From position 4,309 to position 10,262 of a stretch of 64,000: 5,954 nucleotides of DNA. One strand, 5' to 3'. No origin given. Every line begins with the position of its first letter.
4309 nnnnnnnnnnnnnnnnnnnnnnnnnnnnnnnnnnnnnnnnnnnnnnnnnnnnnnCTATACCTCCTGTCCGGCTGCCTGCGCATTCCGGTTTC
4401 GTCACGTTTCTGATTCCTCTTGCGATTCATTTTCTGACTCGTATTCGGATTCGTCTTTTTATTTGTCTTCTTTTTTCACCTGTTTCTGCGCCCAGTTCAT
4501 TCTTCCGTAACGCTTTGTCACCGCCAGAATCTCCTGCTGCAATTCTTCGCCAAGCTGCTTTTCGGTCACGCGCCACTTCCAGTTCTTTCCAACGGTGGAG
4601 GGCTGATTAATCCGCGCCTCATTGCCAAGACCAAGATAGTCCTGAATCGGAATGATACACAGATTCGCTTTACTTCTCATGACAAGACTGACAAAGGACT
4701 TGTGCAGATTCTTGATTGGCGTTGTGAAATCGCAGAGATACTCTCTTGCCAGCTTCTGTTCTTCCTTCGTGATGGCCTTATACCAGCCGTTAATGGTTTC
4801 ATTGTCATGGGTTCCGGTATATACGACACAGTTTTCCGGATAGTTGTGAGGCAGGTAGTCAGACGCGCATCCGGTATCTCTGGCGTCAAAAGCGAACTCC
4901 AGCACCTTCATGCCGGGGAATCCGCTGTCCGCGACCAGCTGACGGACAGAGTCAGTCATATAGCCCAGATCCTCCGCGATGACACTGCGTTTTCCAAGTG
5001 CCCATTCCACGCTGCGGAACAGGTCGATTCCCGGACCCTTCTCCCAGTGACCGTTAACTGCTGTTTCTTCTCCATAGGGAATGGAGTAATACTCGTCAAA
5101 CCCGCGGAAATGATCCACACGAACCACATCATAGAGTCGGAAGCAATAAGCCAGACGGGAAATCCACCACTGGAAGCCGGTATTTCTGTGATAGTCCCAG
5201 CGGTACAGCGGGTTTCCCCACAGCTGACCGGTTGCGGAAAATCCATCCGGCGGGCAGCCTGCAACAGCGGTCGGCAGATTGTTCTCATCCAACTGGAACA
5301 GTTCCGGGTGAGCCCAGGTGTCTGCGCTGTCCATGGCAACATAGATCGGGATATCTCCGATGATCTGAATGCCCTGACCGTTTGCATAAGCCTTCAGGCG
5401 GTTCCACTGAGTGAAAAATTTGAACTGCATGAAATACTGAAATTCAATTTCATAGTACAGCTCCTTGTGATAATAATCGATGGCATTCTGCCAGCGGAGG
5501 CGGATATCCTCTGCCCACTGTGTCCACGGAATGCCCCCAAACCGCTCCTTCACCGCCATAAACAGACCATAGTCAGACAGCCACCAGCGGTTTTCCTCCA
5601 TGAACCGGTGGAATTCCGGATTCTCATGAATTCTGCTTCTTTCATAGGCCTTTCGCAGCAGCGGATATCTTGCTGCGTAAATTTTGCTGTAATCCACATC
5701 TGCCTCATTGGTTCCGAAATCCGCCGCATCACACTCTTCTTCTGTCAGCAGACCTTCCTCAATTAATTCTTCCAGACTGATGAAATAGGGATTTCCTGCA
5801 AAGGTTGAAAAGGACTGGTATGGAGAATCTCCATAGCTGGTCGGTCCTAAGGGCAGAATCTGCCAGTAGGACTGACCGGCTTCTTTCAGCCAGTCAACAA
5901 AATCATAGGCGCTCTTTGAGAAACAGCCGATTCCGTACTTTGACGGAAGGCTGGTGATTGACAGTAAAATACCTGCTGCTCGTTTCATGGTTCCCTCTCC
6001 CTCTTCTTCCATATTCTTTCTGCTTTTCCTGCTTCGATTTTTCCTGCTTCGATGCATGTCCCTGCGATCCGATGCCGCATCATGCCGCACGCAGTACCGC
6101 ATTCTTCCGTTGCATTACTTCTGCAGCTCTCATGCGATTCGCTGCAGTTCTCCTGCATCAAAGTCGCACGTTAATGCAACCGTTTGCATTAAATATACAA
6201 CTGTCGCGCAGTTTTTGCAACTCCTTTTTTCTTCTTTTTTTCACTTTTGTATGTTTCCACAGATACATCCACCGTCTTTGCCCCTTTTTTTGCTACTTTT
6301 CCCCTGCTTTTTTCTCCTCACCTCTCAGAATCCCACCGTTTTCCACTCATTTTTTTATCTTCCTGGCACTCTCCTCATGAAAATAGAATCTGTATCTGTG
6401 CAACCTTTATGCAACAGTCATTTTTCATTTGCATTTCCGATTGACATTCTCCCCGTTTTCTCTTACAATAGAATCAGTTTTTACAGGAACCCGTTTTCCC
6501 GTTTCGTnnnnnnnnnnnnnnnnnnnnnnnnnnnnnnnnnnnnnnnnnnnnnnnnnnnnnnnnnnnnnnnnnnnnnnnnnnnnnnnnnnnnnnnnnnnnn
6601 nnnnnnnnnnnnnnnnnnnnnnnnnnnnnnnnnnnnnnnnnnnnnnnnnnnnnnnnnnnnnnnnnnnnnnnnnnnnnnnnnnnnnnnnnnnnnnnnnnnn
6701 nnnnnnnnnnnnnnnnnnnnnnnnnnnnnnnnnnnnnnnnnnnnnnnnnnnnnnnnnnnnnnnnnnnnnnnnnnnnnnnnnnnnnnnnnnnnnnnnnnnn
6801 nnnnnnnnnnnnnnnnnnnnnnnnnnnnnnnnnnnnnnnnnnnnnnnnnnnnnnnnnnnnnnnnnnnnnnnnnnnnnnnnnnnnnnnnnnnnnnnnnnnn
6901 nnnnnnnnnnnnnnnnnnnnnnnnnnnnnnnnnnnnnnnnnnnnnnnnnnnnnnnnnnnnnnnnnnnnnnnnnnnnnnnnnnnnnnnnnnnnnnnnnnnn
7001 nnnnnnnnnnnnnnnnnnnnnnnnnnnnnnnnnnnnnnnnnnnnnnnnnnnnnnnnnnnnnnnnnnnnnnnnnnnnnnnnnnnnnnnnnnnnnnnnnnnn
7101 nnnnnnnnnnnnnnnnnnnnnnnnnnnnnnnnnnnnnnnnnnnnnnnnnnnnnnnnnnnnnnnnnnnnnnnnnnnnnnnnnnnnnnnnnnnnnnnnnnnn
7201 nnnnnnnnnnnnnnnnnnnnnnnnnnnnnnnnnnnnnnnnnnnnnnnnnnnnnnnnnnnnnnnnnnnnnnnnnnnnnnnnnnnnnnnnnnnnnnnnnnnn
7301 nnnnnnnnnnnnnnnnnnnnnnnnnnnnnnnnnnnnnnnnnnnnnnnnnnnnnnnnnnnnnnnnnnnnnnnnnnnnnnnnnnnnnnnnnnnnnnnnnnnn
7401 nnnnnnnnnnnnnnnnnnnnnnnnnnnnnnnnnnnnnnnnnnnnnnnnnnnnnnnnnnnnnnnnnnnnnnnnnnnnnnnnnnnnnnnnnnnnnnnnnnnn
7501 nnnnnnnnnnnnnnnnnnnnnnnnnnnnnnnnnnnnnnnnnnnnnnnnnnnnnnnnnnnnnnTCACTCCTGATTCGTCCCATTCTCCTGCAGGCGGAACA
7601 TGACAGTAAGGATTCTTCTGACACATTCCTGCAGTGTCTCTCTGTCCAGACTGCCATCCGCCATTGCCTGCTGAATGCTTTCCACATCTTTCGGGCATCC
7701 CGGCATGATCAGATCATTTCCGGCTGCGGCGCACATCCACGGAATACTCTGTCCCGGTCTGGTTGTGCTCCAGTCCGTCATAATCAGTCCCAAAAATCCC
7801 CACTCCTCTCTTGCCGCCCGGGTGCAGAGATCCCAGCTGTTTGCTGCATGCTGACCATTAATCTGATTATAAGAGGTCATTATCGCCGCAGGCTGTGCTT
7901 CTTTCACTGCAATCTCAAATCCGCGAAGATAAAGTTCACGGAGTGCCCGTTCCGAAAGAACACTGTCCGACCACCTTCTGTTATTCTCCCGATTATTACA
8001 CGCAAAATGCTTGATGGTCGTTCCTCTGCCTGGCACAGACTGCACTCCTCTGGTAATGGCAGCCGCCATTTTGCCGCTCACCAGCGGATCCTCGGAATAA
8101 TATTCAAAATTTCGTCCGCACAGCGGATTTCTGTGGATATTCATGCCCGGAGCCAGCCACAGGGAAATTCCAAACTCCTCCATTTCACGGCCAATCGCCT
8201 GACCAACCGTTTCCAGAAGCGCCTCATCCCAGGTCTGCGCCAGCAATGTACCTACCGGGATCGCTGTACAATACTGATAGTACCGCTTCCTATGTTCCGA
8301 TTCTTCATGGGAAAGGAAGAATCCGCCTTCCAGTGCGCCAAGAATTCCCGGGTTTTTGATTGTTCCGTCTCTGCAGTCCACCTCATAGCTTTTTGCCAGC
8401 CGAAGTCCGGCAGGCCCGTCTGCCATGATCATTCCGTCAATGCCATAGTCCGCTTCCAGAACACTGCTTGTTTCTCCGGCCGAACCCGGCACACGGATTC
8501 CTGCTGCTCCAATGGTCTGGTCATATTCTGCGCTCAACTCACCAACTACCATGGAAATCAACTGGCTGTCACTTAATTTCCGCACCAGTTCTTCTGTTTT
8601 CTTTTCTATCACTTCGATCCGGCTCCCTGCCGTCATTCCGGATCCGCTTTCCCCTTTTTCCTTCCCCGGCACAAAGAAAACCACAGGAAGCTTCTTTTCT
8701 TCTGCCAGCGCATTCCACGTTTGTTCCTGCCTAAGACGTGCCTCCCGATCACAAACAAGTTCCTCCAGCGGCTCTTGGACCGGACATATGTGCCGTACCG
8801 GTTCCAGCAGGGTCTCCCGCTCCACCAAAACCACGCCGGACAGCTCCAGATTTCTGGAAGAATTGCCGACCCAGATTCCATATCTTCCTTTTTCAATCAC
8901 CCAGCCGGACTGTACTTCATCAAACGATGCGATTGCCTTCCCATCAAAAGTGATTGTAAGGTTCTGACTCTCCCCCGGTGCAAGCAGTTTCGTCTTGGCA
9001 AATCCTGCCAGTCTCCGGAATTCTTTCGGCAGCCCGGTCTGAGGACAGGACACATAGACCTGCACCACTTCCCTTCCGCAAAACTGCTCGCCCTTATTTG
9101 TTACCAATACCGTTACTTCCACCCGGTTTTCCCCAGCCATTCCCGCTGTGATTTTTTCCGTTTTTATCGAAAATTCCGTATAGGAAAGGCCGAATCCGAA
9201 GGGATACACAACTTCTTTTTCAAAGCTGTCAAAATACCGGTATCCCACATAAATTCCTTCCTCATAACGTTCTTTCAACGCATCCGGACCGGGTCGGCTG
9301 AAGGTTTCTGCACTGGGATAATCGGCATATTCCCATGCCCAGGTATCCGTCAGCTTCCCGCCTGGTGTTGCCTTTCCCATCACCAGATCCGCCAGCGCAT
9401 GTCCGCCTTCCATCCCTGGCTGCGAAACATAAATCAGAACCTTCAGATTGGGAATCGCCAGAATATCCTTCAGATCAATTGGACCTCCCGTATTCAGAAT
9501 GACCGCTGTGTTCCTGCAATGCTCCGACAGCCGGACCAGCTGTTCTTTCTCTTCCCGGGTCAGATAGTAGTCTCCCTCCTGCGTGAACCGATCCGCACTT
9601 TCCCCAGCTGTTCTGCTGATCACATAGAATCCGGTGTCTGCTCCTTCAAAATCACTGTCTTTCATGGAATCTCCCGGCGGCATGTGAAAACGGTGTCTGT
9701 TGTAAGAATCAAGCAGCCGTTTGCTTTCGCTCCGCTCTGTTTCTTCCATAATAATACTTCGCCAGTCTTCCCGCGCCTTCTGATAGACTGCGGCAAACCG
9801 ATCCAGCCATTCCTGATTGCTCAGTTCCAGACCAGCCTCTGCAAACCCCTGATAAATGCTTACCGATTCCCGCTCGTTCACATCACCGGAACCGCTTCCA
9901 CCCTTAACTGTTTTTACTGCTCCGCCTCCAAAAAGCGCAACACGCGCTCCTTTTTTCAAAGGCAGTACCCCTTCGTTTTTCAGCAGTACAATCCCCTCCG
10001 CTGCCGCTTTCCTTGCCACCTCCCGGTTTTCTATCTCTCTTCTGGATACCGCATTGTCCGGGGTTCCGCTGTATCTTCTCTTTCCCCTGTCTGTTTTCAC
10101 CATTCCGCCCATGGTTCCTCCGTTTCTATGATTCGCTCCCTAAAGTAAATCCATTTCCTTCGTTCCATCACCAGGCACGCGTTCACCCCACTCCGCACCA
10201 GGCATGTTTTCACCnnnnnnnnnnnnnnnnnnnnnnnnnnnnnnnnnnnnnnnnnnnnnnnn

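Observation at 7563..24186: Two-component-regulated sugar ABC locus with an unexplained catabolic tail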

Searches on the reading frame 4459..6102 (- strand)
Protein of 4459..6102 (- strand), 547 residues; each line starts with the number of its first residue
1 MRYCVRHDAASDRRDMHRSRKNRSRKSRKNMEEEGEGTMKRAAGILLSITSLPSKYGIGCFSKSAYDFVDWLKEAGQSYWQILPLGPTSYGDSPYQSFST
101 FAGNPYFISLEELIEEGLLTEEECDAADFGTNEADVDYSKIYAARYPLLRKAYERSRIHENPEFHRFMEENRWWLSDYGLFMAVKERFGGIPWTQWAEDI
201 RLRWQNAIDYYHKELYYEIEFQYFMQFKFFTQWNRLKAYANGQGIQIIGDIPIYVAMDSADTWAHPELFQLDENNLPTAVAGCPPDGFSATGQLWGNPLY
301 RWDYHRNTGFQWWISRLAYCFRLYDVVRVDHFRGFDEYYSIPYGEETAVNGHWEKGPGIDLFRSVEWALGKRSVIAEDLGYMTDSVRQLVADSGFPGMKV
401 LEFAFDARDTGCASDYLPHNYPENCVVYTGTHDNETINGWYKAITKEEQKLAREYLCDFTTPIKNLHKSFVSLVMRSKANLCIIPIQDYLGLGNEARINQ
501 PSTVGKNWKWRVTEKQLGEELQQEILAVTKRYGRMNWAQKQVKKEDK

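Call 5: search_protein_families(library=ncbifam, proteins=[window:4459-6102:-], max_evalue=0.01)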
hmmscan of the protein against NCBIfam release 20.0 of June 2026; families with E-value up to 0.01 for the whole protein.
window:4459-6102:- (547 aa): 9 families
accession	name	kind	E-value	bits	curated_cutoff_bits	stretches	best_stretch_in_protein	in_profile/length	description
NF011080.0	PRK14508.1-3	subfamily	6.3e-205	681.5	477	1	39-534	3-495/496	4-alpha-glucanotransferase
NF011078.0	PRK14508.1-1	subfamily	9.8e-192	638.2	776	1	40-538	3-500/503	4-alpha-glucanotransferase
NF011079.0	PRK14508.1-2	subfamily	3.4e-158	527.3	555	1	38-524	7-493/506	4-alpha-glucanotransferase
NF011083.0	PRK14510.1-2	equivalog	2.3e-151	505.7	1322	1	37-535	675-1185/1186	bifunctional glycogen debranching protein GlgX/4-alpha-glucanotransferase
TIGR00217.1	malQ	equivalog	1.5e-108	364.2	205.65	1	39-534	40-587/587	4-alpha-glucanotransferase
NF011081.0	PRK14508.1-4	equivalog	1.3e-99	334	556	1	28-515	10-507/529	4-alpha-glucanotransferase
NF011077.0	PRK14507.1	equivalog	2.1e-30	104.9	2148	1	132-445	275-593/1693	malto-oligosyltrehalose synthase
NF008274.0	PRK11052.1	equivalog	5.9e-26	91.2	806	1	133-443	247-560/695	4-alpha-glucanotransferase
NF011082.0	PRK14510.1-1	equivalog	3.1e-19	67.9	2511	1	110-450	947-1292/1410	bifunctional glycogen debranching protein GlgX/4-alpha-glucanotransferase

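Call 7: search_protein_families(library=pfam, proteins=[window:4459-6102:-], max_evalue=0.001)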
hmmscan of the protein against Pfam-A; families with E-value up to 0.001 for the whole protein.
window:4459-6102:- (547 aa): 1 family
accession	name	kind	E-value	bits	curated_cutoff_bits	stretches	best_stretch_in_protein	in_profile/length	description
PF02446.23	Glyco_hydro_77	-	3.6e-190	633.2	25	1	48-517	2-464/465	4-alpha-glucanotransferase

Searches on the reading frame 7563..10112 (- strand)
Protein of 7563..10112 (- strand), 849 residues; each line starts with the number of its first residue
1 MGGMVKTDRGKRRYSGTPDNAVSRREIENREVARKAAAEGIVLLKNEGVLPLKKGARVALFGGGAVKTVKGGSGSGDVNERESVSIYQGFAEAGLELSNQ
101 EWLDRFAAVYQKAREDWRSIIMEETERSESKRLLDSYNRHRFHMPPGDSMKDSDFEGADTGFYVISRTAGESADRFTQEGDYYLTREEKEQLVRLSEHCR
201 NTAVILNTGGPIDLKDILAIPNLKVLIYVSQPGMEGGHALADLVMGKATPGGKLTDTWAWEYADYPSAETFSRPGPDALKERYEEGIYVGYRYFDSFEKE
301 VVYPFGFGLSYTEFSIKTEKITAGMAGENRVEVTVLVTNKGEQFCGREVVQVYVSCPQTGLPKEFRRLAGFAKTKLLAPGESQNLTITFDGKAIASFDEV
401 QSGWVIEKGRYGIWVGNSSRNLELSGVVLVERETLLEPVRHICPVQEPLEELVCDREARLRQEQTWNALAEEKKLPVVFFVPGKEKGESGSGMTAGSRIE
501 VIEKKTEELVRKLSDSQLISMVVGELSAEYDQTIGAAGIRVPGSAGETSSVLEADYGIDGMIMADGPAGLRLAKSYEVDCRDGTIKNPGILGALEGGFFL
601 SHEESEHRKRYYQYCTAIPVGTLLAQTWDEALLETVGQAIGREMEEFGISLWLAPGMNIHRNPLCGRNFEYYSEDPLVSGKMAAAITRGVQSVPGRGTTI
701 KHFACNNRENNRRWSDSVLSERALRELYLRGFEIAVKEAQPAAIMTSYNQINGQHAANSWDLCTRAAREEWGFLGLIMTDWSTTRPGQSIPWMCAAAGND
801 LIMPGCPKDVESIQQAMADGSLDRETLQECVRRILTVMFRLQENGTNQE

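Call 4: search_protein_families(library=pfam, proteins=[window:7563-10112:-], max_evalue=0.01)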
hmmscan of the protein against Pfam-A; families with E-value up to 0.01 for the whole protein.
window:7563-10112:- (849 aa): 3 families
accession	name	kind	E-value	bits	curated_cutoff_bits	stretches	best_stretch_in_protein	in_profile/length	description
PF01915.27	Glyco_hydro_3_C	-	2.2e-35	122.9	31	1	41-311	1-200/200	Glycosyl hydrolase family 3 C-terminal domain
PF00933.27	Glyco_hydro_3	-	7.1e-31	108.2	27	1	610-837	78-316/316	Glycosyl hydrolase family 3 N terminal domain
PF14310.12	Fn3-like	-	6.8e-21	74.6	25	1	348-419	1-71/71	Fibronectin type III-like domain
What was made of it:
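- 7563..10112 (-): Circularly permuted GH3 exo-glycosidase (beta-glucosidase-like), last gene of the operon, convergent with a LacI gene. Pfam GH3_C residues 41-311, Fn3-like 348-419, GH3 N-domain 610-837 (call 4).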

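Call 5: search_protein_families(library=ncbifam, proteins=[window:7563-10112:-], max_evalue=0.01)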
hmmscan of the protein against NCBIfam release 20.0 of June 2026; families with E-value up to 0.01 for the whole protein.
window:7563-10112:- (849 aa): 8 families
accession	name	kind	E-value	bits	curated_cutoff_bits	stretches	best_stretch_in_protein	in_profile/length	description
NF041610.1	alph_arabinopyran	equivalog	3.4e-120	402.5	1300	3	615-838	58-275/738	exo-alpha-(1->6)-L-arabinopyranosidase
NF052330.1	BetGlucosiCelf0468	equivalog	1.1e-80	272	1300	2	615-840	54-279/817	beta-d-glucosidase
NF052329.1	XyloArabinsidase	equivalog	4.4e-59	200.3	1050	3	617-837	110-340/750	beta-xylosidase/alpha-l-arabinosidase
NF041776.1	xylosidase_Xyl3A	equivalog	2.4e-54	184.6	1250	2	187-425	624-842/846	xylan 1,4-beta-xylosidase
NF052331.1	Bet13-16Glucosase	equivalog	2e-53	181.7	1330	2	602-841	80-333/750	exo-beta-d-1,3/1,6-glucosidase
NF011678.0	PRK15098.1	equivalog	6.3e-49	167.1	666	2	29-422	383-757/765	beta-glucosidase BglX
NF041579.1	betaxyl_Flavo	equivalog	4e-46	157.5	1350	2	166-428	469-712/716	beta-xylosidase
NF003740.0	PRK05337.1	equivalog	0.00057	19.1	207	1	616-780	77-250/340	beta-N-acetylhexosaminidase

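Call 35: search_solved_structures(query=window:7563-10112:-, max_evalue=1e-20)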
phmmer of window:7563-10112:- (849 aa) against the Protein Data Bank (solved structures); distinct sequences matched with E-value up to 1e-20: 55.
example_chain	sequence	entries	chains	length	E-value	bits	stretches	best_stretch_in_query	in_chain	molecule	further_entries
2x40_A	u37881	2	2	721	2e-145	489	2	613-839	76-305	BETA-GLUCOSIDASE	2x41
2x42_A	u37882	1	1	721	2.9e-144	485.2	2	613-839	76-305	BETA-GLUCOSIDASE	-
8idz_A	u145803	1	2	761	3.2e-127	428.7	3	613-839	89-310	Beta-glucosidase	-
5wug_A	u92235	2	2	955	3.3e-123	415.5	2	31-573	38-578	Beta-glucosidase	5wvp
5k6l_A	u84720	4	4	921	8.6e-112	377.7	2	30-572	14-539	B-GLUCOSIDASE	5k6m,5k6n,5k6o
8j9f_A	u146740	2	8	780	7.5e-98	331.6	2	616-842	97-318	Beta-glucosidase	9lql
7ms2_A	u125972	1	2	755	9.9e-96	324.6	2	616-845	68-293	Thermostable beta-glucosidase B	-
5wab_A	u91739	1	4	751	9.6e-88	298.2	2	616-834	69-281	Putative beta-glucosidase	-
3abz_A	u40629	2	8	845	2.3e-83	283.7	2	618-785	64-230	Beta-glucosidase I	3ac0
7pjj_A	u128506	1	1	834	2e-73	250.8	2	616-840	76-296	Beta-glucosidase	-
8va7_A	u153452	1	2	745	9.9e-70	238.6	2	613-785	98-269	Glycoside hydrolase family 3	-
4i3g_A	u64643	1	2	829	6.1e-67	229.4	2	613-788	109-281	Beta-glucosidase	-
6jxg_A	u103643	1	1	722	9.2e-63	215.5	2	196-428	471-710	Beta-glucosidase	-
3zyz_A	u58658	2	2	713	2.2e-59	204.4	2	15-428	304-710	BETA-D-GLUCOSIDE GLUCOHYDROLASE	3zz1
4i8d_A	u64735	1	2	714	2.2e-59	204.4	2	15-428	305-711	Beta-D-glucoside glucohydrolase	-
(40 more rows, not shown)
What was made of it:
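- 7563..10112 (-): PDB hits 2x40 at 2e-145, and the permuted 5wug and 5k6l (call 35).
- On GH3 glycosidases: PDB 2x40 at 2e-145, and the permuted 5wug and 5k6l (call 35).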
